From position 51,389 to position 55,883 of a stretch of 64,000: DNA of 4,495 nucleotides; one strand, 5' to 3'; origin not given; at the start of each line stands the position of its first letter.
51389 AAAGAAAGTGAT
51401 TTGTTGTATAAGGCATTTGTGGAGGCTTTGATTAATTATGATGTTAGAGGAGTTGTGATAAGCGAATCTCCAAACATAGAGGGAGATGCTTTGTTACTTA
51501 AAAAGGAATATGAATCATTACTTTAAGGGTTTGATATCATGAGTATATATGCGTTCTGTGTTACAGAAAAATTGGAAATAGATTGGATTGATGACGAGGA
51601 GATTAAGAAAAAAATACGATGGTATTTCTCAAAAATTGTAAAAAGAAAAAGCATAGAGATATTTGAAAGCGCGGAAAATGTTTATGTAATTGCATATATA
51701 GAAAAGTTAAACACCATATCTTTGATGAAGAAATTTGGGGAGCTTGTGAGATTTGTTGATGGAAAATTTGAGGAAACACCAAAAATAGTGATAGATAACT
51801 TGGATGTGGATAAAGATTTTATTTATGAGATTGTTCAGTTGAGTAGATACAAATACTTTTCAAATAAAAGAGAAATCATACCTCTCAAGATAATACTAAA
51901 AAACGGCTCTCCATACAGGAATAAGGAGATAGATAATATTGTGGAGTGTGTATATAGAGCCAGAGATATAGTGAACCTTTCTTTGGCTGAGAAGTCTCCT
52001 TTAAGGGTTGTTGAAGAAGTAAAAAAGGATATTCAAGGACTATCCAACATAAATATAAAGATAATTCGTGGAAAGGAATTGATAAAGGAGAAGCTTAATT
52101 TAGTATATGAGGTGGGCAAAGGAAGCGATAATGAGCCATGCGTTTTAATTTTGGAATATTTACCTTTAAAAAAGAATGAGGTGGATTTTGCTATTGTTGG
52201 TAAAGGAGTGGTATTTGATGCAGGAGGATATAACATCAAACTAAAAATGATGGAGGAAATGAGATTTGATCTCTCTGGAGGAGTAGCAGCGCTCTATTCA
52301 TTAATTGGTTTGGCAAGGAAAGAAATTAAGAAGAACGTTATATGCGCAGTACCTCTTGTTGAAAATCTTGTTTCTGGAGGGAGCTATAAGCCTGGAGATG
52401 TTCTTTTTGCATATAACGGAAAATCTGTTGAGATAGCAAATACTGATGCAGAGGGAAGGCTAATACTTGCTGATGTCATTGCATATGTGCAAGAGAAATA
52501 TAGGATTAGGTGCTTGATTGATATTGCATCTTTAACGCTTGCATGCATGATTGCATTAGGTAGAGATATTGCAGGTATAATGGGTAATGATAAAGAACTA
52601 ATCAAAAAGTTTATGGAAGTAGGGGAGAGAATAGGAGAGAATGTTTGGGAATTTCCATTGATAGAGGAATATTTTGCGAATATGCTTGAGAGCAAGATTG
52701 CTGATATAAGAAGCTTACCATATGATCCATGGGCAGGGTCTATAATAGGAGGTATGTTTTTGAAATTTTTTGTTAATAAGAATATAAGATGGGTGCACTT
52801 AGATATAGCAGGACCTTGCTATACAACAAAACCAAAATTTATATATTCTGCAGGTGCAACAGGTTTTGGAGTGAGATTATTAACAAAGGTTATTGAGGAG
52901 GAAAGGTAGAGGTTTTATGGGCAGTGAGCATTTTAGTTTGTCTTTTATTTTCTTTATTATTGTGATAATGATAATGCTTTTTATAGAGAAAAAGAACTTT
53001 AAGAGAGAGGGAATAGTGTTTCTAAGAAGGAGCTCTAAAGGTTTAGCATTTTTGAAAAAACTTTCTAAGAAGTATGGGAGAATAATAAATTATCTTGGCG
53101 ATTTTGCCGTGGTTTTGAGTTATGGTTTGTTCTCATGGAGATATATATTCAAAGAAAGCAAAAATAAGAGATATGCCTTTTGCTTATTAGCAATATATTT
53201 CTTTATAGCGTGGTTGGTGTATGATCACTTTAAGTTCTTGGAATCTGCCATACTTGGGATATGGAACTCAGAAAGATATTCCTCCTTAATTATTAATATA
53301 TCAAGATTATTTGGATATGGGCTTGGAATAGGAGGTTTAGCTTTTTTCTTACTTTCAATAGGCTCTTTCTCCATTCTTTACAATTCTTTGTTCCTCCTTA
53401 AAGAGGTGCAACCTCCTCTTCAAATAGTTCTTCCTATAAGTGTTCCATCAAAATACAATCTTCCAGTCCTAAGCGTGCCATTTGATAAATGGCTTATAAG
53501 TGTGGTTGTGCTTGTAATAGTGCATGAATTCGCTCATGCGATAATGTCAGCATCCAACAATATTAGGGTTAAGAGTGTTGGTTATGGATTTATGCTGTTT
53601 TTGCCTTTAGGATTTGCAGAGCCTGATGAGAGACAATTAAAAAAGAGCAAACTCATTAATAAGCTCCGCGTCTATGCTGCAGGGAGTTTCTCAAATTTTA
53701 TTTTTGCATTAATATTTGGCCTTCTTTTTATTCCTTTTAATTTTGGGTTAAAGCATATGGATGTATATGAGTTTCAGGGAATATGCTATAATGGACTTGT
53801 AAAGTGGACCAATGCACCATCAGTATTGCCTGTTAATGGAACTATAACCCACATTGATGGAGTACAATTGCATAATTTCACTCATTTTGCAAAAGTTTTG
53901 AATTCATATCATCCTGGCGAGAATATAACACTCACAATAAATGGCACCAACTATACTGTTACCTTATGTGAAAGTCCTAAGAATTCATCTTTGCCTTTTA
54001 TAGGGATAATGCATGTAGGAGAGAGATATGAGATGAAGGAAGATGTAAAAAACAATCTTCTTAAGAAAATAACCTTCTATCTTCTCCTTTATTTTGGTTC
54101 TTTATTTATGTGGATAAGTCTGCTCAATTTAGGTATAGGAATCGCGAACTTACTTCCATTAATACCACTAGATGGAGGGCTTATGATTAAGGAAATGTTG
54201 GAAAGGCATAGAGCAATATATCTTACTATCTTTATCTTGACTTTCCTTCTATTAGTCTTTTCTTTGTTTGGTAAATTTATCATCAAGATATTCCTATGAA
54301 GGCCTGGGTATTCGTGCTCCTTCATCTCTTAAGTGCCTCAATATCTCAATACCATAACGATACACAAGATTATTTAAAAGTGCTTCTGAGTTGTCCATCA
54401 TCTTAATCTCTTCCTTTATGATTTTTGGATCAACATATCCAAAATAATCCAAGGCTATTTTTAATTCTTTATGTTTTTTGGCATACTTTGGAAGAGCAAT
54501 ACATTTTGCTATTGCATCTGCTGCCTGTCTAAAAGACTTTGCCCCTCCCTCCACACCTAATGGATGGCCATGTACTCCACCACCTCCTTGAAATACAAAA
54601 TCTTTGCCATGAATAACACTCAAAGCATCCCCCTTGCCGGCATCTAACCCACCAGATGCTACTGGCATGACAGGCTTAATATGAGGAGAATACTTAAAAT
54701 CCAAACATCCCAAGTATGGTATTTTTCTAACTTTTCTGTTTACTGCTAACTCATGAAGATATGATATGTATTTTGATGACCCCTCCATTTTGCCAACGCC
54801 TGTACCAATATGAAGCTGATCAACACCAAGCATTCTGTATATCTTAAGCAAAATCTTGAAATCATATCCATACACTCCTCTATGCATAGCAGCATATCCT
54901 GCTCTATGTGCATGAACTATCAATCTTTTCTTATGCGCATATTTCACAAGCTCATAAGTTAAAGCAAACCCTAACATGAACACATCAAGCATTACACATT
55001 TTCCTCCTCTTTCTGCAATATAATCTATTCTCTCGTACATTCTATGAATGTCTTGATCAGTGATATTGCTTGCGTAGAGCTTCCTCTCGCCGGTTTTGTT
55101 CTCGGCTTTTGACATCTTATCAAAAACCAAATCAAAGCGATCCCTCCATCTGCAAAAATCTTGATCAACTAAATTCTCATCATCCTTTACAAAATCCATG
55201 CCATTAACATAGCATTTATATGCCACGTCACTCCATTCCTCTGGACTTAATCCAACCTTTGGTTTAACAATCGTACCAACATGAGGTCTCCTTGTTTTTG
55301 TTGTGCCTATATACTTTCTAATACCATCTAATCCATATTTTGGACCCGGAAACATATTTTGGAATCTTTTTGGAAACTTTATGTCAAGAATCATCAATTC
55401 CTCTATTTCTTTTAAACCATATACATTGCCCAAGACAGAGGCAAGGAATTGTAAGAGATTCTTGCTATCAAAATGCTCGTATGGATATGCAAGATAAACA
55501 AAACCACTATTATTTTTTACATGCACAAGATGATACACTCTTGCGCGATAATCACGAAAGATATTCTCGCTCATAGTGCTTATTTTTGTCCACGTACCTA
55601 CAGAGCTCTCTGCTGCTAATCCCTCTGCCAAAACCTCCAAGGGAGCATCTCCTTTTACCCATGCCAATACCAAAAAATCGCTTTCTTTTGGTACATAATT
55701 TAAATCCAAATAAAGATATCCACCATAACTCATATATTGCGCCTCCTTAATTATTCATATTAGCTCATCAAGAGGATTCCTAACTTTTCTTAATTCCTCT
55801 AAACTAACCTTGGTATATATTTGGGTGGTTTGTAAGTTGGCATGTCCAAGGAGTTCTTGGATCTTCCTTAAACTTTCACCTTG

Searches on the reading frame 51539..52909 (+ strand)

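Call 18: search_protein_families(library=ncbifam, proteins=[window:51539-52909:+], max_evalue=1e-10)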
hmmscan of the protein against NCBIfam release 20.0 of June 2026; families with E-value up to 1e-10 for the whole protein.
window:51539-52909:+ (456 aa): 13 families
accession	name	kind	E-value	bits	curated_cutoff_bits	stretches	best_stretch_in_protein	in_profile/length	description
NF002075.0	PRK00913.2-2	equivalog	5.7e-90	302.5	468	1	127-454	171-498/502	leucyl aminopeptidase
NF002073.0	PRK00913.1-2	equivalog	6.9e-90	302.3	432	1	129-454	177-500/505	leucyl aminopeptidase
NF002083.0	PRK00913.3-5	equivalog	1.1e-88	298.3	468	1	129-454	167-489/492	leucyl aminopeptidase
NF002077.0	PRK00913.2-4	equivalog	1.8e-85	287.9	471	1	129-454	175-497/501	leucyl aminopeptidase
NF002082.0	PRK00913.3-4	equivalog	3.4e-78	263.7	552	1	134-453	185-501/504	leucyl aminopeptidase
NF002074.0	PRK00913.1-4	equivalog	6.7e-78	262.7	415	1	133-451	178-489/496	leucyl aminopeptidase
NF002076.0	PRK00913.2-3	equivalog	6.6e-77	259.6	491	1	125-454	165-492/494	leucyl aminopeptidase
NF002081.0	PRK00913.3-3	equivalog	7.6e-75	252.6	485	1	130-454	156-480/485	leucyl aminopeptidase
NF002080.0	PRK00913.3-2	equivalog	4e-72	243.4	475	1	129-425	126-421/447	leucyl aminopeptidase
NF002078.0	PRK00913.2-5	equivalog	1.6e-69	234.8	622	1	126-453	169-495/500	leucyl aminopeptidase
NF003450.0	PRK05015.1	equivalog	6.7e-69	232.6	437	1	124-454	93-427/429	aminopeptidase PepB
NF002072.0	PRK00913.1-1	equivalog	2.6e-62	211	826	1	134-451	180-491/502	leucyl aminopeptidase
NF002079.0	PRK00913.3-1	equivalog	6.2e-53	180.1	1013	1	132-454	168-491/496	leucyl aminopeptidase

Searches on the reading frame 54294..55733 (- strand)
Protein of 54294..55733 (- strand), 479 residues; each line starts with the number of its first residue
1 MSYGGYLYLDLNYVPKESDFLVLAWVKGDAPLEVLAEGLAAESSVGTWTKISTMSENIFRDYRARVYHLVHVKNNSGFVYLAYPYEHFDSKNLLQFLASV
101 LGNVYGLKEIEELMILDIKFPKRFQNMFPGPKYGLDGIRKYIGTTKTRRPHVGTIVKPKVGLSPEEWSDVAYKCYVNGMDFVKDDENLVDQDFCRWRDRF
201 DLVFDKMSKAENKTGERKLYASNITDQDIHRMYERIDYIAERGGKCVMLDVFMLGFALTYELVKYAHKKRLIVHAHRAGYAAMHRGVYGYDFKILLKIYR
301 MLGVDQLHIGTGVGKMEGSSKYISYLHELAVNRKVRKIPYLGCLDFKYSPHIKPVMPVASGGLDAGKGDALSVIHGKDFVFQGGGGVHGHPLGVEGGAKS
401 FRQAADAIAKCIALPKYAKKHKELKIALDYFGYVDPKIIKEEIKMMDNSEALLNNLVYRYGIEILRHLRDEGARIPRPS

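Call 18: search_protein_families(library=ncbifam, proteins=[window:54294-55733:-], max_evalue=1e-10)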
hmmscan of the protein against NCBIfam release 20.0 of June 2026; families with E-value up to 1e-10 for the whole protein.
window:54294-55733:- (479 aa): 6 families
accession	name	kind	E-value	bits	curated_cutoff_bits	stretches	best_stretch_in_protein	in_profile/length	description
NF003252.0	PRK04208.1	subfamily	5.2e-129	430.8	438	1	6-437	16-461/468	ribulose-bisphosphate carboxylase large subunit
TIGR03326.1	rubisco_III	equivalog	2.2e-120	402.4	497.45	1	8-430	2-425/426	type III ribulose-bisphosphate carboxylase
NF010002.0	PRK13475.1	equivalog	8.7e-74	248.8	489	1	36-432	42-441/459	ribulose-bisphosphate carboxylase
NF042437.1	OxoIsoapPDcar_OiaX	equivalog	7.8e-61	206.1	700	1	31-432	12-412/412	3-oxo-isoapionate-4-phosphate decarboxylase OiaX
NF007095.0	PRK09549.1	equivalog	6.8e-53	179.6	409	1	32-434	17-404/407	2,3-diketo-5-methylthiopentyl-1-phosphate enolase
TIGR03332.1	salvage_mtnW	equivalog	5.2e-39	134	513.6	1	32-432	16-407/407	2,3-diketo-5-methylthiopentyl-1-phosphate enolase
